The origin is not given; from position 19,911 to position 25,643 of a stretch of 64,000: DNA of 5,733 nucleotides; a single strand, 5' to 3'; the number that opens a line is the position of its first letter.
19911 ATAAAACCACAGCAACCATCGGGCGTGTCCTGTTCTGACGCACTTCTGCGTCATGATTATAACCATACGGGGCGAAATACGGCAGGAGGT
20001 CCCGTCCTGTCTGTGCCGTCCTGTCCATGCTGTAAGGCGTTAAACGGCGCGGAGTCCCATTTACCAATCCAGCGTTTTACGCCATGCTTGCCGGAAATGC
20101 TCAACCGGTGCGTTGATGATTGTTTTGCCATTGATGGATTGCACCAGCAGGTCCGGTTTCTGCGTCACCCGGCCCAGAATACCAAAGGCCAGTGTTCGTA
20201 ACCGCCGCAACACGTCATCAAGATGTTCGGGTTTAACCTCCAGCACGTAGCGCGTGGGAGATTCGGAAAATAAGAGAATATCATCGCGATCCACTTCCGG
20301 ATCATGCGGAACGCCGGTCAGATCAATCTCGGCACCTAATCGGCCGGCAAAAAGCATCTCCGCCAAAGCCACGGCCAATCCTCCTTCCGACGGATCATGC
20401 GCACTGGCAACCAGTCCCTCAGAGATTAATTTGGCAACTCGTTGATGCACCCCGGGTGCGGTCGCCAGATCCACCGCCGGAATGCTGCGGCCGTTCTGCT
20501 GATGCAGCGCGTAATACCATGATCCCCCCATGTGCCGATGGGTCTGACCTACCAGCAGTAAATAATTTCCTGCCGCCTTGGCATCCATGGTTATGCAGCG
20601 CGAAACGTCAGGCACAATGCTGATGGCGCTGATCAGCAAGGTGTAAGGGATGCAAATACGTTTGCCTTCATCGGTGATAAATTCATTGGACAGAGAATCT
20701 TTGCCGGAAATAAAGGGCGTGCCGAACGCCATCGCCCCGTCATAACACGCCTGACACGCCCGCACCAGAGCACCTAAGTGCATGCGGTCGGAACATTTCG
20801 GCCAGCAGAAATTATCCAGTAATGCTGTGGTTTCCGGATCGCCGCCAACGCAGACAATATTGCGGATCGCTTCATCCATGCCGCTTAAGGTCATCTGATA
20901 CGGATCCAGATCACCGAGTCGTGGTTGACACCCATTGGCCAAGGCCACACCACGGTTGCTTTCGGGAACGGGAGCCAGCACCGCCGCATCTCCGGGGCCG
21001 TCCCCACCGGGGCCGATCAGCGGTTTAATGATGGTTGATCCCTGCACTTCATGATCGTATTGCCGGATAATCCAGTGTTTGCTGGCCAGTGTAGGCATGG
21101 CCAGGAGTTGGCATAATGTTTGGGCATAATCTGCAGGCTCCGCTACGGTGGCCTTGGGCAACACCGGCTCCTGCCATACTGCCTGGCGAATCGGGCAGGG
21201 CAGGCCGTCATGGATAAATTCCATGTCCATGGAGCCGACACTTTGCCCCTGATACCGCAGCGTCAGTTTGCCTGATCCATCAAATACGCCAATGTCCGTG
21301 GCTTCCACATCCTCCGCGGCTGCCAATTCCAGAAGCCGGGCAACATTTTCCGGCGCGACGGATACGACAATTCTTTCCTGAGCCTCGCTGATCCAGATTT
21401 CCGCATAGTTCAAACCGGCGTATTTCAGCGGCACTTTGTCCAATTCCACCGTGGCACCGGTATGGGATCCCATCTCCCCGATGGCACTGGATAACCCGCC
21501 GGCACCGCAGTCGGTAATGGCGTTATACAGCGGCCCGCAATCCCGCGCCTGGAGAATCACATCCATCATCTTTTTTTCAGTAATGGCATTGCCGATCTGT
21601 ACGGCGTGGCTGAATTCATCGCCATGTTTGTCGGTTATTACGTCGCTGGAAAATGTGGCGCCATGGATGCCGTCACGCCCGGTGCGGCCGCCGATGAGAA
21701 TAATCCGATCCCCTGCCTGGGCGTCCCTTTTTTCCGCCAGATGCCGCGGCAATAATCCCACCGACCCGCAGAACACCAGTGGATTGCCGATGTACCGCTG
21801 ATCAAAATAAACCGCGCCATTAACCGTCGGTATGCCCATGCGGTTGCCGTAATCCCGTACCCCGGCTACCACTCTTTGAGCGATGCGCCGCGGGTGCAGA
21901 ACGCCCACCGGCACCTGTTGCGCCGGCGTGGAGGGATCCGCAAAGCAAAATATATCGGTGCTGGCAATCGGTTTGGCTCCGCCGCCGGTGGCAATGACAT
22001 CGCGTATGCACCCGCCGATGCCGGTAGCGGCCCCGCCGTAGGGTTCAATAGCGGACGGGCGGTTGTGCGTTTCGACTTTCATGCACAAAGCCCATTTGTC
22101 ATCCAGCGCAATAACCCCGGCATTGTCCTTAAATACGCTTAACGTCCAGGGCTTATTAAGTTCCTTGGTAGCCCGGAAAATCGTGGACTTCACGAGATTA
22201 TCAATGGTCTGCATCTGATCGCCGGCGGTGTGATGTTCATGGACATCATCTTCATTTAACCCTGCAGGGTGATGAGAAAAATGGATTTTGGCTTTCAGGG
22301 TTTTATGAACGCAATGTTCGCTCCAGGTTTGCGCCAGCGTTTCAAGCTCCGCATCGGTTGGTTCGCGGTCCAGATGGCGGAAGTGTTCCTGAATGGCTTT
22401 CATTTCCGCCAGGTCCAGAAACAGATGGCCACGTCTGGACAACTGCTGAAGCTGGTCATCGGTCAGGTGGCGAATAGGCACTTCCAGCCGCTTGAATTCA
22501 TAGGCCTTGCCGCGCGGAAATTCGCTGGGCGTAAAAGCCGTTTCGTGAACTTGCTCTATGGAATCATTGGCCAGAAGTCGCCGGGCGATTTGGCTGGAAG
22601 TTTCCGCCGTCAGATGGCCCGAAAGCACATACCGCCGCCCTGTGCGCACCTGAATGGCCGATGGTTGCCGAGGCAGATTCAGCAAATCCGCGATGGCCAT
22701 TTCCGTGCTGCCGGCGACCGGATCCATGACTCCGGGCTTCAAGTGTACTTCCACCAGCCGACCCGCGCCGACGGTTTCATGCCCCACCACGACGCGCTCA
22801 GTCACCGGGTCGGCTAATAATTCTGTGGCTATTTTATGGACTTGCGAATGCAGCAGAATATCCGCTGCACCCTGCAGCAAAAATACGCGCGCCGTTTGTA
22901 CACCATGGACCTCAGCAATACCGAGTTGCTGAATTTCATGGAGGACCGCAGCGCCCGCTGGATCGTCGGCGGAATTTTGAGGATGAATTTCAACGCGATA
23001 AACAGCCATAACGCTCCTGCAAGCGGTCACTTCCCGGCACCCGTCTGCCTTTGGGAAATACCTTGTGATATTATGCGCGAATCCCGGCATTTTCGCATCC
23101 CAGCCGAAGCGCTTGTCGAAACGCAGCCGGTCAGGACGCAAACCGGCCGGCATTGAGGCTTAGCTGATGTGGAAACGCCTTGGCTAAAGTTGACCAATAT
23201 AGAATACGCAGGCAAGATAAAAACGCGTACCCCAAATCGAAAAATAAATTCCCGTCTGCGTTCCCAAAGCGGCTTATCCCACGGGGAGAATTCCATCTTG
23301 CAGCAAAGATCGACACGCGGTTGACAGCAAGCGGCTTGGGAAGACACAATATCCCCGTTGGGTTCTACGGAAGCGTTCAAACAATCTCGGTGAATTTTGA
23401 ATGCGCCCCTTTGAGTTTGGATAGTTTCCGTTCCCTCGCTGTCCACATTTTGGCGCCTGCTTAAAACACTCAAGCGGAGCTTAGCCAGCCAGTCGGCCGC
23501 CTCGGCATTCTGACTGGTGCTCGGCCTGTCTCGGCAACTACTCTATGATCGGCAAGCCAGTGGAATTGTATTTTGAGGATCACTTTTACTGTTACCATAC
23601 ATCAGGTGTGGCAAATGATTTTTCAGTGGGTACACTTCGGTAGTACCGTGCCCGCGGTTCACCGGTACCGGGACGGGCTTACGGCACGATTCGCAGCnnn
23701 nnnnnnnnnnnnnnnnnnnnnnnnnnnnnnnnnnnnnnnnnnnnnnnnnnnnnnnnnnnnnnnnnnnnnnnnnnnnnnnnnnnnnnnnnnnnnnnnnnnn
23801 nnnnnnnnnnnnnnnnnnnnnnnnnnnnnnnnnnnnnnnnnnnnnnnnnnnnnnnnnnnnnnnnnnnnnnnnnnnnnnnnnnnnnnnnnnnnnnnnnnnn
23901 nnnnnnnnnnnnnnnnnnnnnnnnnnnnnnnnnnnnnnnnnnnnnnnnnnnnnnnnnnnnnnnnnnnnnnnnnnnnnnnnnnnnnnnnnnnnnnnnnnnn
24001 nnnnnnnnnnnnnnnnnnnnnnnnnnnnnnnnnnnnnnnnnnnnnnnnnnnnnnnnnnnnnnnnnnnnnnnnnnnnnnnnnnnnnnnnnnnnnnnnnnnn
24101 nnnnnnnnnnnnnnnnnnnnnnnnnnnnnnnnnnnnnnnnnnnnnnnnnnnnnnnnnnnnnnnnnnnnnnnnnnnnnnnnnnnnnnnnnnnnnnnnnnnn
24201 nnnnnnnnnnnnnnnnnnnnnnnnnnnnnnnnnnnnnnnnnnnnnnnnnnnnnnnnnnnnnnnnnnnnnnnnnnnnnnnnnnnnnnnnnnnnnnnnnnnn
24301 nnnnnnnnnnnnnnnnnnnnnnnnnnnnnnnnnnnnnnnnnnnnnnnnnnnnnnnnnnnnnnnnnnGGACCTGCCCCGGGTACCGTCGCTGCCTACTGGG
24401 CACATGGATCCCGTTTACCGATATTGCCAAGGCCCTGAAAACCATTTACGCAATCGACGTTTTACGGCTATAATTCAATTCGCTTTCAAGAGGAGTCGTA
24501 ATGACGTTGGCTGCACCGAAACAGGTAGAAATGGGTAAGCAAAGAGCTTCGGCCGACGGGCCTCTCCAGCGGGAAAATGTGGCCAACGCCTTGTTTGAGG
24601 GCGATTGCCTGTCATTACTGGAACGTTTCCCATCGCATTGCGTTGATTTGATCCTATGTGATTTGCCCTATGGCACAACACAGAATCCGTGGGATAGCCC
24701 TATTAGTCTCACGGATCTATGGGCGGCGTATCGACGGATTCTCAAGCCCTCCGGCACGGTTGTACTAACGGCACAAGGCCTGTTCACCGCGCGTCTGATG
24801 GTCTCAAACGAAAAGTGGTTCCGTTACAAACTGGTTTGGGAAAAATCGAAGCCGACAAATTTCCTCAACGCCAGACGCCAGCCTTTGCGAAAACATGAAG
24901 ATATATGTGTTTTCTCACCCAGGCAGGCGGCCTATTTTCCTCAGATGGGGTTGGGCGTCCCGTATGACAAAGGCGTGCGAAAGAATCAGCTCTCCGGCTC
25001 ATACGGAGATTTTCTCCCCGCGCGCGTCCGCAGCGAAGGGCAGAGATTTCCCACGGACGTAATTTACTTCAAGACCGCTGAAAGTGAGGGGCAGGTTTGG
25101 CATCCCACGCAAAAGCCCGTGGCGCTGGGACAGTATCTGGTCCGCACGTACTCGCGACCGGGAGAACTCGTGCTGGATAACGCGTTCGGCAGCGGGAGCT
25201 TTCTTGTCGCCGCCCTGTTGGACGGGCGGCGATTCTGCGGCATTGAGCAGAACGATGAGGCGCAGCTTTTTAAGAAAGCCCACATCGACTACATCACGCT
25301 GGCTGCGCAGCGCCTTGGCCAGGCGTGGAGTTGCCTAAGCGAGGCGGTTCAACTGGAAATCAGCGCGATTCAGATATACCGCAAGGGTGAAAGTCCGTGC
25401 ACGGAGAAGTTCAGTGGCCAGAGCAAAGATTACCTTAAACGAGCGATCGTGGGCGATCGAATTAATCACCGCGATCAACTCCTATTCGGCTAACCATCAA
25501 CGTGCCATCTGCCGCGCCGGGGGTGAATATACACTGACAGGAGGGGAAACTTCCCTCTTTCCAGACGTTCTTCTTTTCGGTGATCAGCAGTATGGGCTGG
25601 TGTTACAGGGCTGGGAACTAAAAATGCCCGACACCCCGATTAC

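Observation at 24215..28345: Restriction-modification cassette bounded by diverged direct repeats of the host gene 3' end, an insertion signature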

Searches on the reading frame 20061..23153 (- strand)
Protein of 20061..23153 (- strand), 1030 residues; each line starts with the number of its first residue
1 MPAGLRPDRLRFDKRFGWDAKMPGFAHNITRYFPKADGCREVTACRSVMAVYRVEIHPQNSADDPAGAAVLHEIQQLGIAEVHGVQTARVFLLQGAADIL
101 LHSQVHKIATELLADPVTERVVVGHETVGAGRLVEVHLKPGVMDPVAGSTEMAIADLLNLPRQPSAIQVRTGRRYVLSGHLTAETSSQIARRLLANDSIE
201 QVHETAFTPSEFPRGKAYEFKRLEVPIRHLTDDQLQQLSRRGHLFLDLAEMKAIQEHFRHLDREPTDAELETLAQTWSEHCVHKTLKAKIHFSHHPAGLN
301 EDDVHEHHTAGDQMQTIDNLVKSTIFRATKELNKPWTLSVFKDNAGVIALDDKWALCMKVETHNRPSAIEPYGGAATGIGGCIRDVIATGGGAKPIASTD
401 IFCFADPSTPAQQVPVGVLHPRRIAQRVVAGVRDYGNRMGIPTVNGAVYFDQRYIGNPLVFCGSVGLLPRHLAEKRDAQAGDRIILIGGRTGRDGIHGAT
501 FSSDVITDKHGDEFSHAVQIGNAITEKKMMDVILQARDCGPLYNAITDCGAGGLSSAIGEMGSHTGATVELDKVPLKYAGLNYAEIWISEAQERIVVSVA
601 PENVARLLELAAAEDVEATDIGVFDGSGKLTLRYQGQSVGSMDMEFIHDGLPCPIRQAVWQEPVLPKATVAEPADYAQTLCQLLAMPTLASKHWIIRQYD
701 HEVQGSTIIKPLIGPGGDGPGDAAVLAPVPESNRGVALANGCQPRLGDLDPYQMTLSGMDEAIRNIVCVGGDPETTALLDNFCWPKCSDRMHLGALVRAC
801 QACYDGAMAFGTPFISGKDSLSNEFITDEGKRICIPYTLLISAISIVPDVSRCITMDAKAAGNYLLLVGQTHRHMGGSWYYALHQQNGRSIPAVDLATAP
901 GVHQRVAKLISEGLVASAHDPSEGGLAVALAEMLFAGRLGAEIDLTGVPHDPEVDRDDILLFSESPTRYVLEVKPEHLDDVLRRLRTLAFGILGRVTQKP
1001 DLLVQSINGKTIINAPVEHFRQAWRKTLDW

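Call 8: search_protein_families(library=pfam, proteins=[window:20061-23153:-], max_evalue=0.01)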
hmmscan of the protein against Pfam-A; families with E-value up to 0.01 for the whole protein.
window:20061-23153:- (1030 aa): 5 families
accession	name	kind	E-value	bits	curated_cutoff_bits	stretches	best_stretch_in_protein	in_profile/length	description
PF02769.27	AIRS_C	-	1.4e-52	178.4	23.1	2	479-634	1-155/156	AIR synthase related protein, C-terminal domain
PF00586.29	AIRS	-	2.2e-29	102.6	24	2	343-467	2-111/112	AIR synthase related protein, N-terminal domain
PF18072.6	FGAR-AT_linker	-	1.2e-17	64.6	26.6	1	235-284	1-50/50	Formylglycinamide ribonucleotide amidotransferase linker domain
PF02700.19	PurS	-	1.2e-15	57.8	22.2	2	53-121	3-73/77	Phosphoribosylformylglycinamidine (FGAM) synthase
PF22689.1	FGAR-AT_PurM_N-like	-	0.00019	21.7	27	1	691-844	1-158/160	FGAR-AT PurM_N-like domain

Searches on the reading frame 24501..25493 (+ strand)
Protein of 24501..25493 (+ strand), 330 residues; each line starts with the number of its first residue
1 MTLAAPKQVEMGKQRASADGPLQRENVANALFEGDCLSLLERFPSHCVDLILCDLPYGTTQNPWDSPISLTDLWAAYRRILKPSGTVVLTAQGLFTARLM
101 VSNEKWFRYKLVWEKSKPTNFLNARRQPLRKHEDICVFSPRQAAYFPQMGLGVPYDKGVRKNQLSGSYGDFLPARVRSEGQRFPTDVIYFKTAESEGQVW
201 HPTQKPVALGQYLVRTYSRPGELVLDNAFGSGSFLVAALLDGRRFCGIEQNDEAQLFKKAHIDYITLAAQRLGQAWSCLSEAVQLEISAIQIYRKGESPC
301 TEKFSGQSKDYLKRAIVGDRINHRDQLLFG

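Call 8: search_protein_families(library=pfam, proteins=[window:24501-25493:+], max_evalue=0.01)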
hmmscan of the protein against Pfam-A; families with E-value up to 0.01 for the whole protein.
window:24501-25493:+ (330 aa): 1 family
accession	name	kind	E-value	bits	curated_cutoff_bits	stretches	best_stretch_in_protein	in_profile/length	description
PF01555.25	N6_N4_Mtase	-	4.2e-24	86.2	26.7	1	48-254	1-215/221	DNA methylase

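Call 9: search_protein_families(library=ncbifam, proteins=[window:24501-25493:+], max_evalue=0.01)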
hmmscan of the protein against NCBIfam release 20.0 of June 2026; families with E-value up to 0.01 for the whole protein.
window:24501-25493:+ (330 aa): 3 families
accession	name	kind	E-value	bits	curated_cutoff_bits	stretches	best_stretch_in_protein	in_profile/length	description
NF010253.0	PRK13699.1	subfamily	3.7e-16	59.5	244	1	185-253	131-196/226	DNA methyltransferase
NF050803.1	DnaMtaseCcrMCaul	equivalog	6.4e-16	58.2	830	2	194-268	179-253/350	adenine-specific DNA-methyltransferase CcrM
NF008572.0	PRK11524.1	equivalog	8.2e-12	44.8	292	2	200-253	194-247/294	adenine-specific DNA-methyltransferase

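Call 49: search_protein_families(library=padloc, proteins=[window:24501-25493:+], max_evalue=0.01)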
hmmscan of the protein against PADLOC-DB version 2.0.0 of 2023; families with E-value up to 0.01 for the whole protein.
window:24501-25493:+ (330 aa): 43 families (the best 25 are shown)
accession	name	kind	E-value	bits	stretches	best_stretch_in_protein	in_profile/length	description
PDLC03251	MTase_II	-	4.7e-55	184.8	2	29-148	5-124/282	Type II methyltransferase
PDLC03371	MTase_II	-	4.9e-28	96.4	1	25-253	7-243/260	Type II methyltransferase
PDLC03738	oMTase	-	9.7e-21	71.9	2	194-266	197-269/376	orphan methyltransferase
PDLC03216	MTase_II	-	2e-18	64.6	2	194-264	187-257/364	Type II methyltransferase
PDLC03265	MTase_II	-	3.2e-18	64.3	2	28-119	24-128/333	Type II methyltransferase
PDLC03299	MTase_II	-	9.4e-18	62.7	1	25-276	11-263/296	Type II methyltransferase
PDLC03228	MTase_II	-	2.4e-17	61.5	1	185-263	131-206/227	Type II methyltransferase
PDLC03327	MTase_II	-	4.6e-17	60.3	1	34-264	45-283/319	Type II methyltransferase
PDLC03320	MTase_II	-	9e-17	59.2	1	30-265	34-277/289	Type II methyltransferase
PDLC03387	MTase_II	-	5.6e-14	50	1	107-272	142-275/289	Type II methyltransferase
PDLC03300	MTase_II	-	2.6e-13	47.7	1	180-254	192-268/302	Type II methyltransferase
PDLC03339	MTase_II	-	4.6e-13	46.7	1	192-264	201-273/399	Type II methyltransferase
PDLC03732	oMTase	-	2.7e-12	44.8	1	39-255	22-240/258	orphan methyltransferase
PDLC03241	MTase_II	-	1.5e-11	42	2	180-254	352-425/447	Type II methyltransferase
PDLC03308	MTase_II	-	1.7e-10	38.5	1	186-252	320-384/419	Type II methyltransferase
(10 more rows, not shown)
